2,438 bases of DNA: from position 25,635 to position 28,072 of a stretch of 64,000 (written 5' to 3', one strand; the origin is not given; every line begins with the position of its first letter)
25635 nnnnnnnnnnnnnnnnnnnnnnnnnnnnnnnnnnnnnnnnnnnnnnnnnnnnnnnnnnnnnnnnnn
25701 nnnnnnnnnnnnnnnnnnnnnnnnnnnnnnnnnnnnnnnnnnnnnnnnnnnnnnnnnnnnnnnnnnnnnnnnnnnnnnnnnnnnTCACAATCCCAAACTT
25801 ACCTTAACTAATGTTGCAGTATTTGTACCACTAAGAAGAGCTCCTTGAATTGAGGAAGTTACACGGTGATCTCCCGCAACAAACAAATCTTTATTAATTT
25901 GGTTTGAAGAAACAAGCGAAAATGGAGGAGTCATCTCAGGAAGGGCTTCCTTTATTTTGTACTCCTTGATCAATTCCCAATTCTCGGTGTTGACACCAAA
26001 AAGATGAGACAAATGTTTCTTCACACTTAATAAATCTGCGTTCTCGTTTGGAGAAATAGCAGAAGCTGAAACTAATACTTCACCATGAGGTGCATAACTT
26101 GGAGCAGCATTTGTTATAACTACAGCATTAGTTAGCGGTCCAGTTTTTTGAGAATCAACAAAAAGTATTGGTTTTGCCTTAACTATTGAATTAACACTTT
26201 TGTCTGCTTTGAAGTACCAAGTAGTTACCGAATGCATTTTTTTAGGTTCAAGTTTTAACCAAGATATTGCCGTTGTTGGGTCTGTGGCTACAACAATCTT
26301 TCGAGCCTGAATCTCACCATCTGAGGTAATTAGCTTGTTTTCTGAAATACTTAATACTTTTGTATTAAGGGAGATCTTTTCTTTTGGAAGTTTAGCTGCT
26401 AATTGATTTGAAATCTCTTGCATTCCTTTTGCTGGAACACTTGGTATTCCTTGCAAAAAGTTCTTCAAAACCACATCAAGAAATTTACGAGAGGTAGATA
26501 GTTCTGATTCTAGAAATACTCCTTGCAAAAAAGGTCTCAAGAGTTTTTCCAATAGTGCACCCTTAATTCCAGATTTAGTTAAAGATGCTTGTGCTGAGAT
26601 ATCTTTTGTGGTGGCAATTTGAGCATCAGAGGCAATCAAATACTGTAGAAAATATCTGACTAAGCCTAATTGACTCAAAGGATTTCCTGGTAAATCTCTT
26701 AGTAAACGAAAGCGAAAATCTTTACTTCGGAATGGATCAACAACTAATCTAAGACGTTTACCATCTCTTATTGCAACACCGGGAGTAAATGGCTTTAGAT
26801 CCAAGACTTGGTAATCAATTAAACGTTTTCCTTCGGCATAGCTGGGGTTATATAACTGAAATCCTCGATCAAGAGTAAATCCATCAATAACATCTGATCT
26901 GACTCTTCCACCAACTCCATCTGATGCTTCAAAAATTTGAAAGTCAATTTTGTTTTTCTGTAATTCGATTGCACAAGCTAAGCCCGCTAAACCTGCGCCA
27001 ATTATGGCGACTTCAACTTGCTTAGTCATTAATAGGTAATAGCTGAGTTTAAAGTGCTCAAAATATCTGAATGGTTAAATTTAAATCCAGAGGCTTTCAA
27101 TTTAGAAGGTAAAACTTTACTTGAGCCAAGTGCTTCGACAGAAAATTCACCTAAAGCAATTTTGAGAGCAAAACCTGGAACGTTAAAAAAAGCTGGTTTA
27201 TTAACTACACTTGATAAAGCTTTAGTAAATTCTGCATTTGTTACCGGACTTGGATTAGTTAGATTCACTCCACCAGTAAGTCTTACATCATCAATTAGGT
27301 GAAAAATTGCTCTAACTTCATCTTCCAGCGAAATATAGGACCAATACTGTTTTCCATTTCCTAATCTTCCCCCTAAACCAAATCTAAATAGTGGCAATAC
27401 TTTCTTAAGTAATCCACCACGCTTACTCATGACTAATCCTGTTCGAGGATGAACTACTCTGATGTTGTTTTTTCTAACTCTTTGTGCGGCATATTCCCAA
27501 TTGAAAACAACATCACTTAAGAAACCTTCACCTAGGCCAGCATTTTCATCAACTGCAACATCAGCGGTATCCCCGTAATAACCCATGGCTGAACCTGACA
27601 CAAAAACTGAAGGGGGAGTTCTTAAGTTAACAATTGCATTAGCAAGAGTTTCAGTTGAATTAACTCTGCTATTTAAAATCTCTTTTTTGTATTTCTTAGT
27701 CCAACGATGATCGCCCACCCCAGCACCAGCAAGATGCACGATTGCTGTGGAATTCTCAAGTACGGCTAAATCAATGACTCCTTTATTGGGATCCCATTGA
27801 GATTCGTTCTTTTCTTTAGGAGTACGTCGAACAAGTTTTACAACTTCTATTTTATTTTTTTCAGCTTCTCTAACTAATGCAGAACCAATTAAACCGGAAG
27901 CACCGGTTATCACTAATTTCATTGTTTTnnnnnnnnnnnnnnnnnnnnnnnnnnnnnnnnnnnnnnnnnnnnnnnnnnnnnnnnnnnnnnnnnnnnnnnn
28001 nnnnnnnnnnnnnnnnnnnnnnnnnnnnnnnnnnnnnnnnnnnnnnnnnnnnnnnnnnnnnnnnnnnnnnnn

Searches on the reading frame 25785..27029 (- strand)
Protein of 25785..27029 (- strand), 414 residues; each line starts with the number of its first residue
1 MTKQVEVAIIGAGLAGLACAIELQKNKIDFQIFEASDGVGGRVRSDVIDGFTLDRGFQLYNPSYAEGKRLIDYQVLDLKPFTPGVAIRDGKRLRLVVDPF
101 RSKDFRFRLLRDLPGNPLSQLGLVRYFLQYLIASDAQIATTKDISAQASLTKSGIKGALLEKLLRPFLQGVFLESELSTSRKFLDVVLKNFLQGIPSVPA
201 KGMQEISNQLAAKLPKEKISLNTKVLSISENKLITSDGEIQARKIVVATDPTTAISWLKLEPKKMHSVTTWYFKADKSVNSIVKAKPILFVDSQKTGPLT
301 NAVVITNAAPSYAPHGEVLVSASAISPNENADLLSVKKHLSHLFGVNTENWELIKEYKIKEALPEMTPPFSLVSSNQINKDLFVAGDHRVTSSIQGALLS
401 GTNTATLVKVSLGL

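Call 15: search_protein_families(library=pfam, proteins=[window:25785-27029:-], max_evalue=0.00001)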
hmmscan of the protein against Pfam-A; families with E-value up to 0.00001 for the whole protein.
window:25785-27029:- (414 aa): 4 families
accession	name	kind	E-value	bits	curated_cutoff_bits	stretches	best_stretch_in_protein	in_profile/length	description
PF01593.30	Amino_oxidase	-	4.4e-34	119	19.8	1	14-408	1-442/443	Flavin containing amine oxidoreductase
PF13450.12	NAD_binding_8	-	4.2e-15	56.2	21.9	1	9-71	1-65/68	NAD(P)-binding Rossmann-like domain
PF01266.30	DAO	-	1.8e-07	31.4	27.9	0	7-40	2-35/353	FAD dependent oxidoreductase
PF13738.12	Pyr_redox_3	-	9.2e-06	25.5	30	0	9-35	2-29/305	Pyridine nucleotide-disulphide oxidoreductase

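Call 20: search_protein_families(library=ncbifam, proteins=[window:25785-27029:-], max_evalue=0.00001)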
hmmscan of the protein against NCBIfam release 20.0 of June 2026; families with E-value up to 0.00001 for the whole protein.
window:25785-27029:- (414 aa): 15 families
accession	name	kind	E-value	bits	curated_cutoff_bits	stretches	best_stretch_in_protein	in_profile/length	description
TIGR03467.1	HpnE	equivalog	2.1e-15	57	283.05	1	7-280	1-299/430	hydroxysqualene dehydroxylase HpnE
NF008845.0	PRK11883.1-5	equivalog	1.4e-12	46.7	560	1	3-60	3-66/468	protoporphyrinogen oxidase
TIGR02734.1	crtI_fam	subfamily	3.6e-11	42.4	238.1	1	8-57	2-51/504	phytoene desaturase family protein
NF005560.0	PRK07233.1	equivalog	1.1e-10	41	252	1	6-55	2-51/435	hypothetical protein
NF005548.0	PRK07208.1-4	equivalog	8.3e-09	34.5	389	1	4-56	3-55/488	hypothetical protein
NF053546.1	violacein_VioA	equivalog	4.6e-08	32.8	600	1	7-63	2-63/411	flavin-dependent violacein biosynthesis tryptophan-2 monooxygenase VioA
TIGR00562.1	proto_IX_ox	equivalog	5.7e-08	31.8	97.85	1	5-58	3-58/470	protoporphyrinogen oxidase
NF058655.1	CrtID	equivalog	8.1e-08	31.5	640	1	7-60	1-54/478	bifunctional phytoene desaturase/3,4-desaturase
NF045637.1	carotdesatCrtDProt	equivalog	1.6e-07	30.3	580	1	7-56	1-50/485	1-hydroxycarotenoid 3,4-desaturase CrtD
TIGR02732.1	zeta_caro_desat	equivalog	3.6e-07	29.5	622.15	1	7-71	2-67/474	9,9'-di-cis-zeta-carotene desaturase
NF042421.1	hydcarot_desat_CrtD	equivalog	2e-06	26.6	500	1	7-60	4-57/487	1-hydroxycarotenoid 3,4-desaturase CrtD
NF045663.1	diclust_near_Sec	equivalog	2.9e-06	25.7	530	1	2-44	104-146/759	pyridine nucleotide-disulfide oxidoreductase/dicluster-binding protein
NF008841.0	PRK11883.1-1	equivalog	3.4e-06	26.2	517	0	5-57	4-59/453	protoporphyrinogen oxidase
NF005547.0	PRK07208.1-3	equivalog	6.3e-06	25.2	380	1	3-56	3-56/465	hypothetical protein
TIGR04018.1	Bthiol_YpdA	hypoth_equivalog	8.1e-06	24.9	339.9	0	6-35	1-30/316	YpdA family putative bacillithiol disulfide reductase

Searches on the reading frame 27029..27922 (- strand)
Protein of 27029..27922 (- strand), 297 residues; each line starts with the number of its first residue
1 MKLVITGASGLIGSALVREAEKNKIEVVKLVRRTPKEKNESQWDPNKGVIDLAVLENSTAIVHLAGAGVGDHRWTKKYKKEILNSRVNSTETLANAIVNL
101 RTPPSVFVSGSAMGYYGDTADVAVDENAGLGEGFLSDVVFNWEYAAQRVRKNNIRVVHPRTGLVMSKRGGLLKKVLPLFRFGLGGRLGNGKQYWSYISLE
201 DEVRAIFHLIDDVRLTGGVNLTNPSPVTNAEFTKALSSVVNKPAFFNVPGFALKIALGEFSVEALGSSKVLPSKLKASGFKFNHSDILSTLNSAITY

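Call 15: search_protein_families(library=pfam, proteins=[window:27029-27922:-], max_evalue=0.00001)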
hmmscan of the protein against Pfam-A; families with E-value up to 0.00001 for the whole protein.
window:27029-27922:- (297 aa): 2 families
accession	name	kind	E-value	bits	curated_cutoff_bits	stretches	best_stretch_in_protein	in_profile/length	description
PF01370.27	Epimerase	-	2.3e-16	60.4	20.9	1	4-213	2-228/240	NAD dependent epimerase/dehydratase family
PF08338.16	DUF1731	-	3.5e-14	52.7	27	1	248-292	1-45/47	Domain of unknown function (DUF1731)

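Call 20: search_protein_families(library=ncbifam, proteins=[window:27029-27922:-], max_evalue=0.00001)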
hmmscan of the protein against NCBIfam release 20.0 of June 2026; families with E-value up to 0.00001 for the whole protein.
window:27029-27922:- (297 aa): 3 families
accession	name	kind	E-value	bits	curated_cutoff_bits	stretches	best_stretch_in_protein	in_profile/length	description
TIGR01777.1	yfcH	hypoth_equivalog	1.1e-93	314.1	207.35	1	4-287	2-288/292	TIGR01777 family oxidoreductase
NF050030.1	thlkprotThyD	equivalog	3.3e-68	230.1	400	1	1-293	1-303/305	thylakoid membrane protein ThyD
TIGR03466.1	HpnA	hypoth_equivalog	4.2e-06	25.9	367.65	1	2-121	2-127/327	hopanoid-associated sugar epimerase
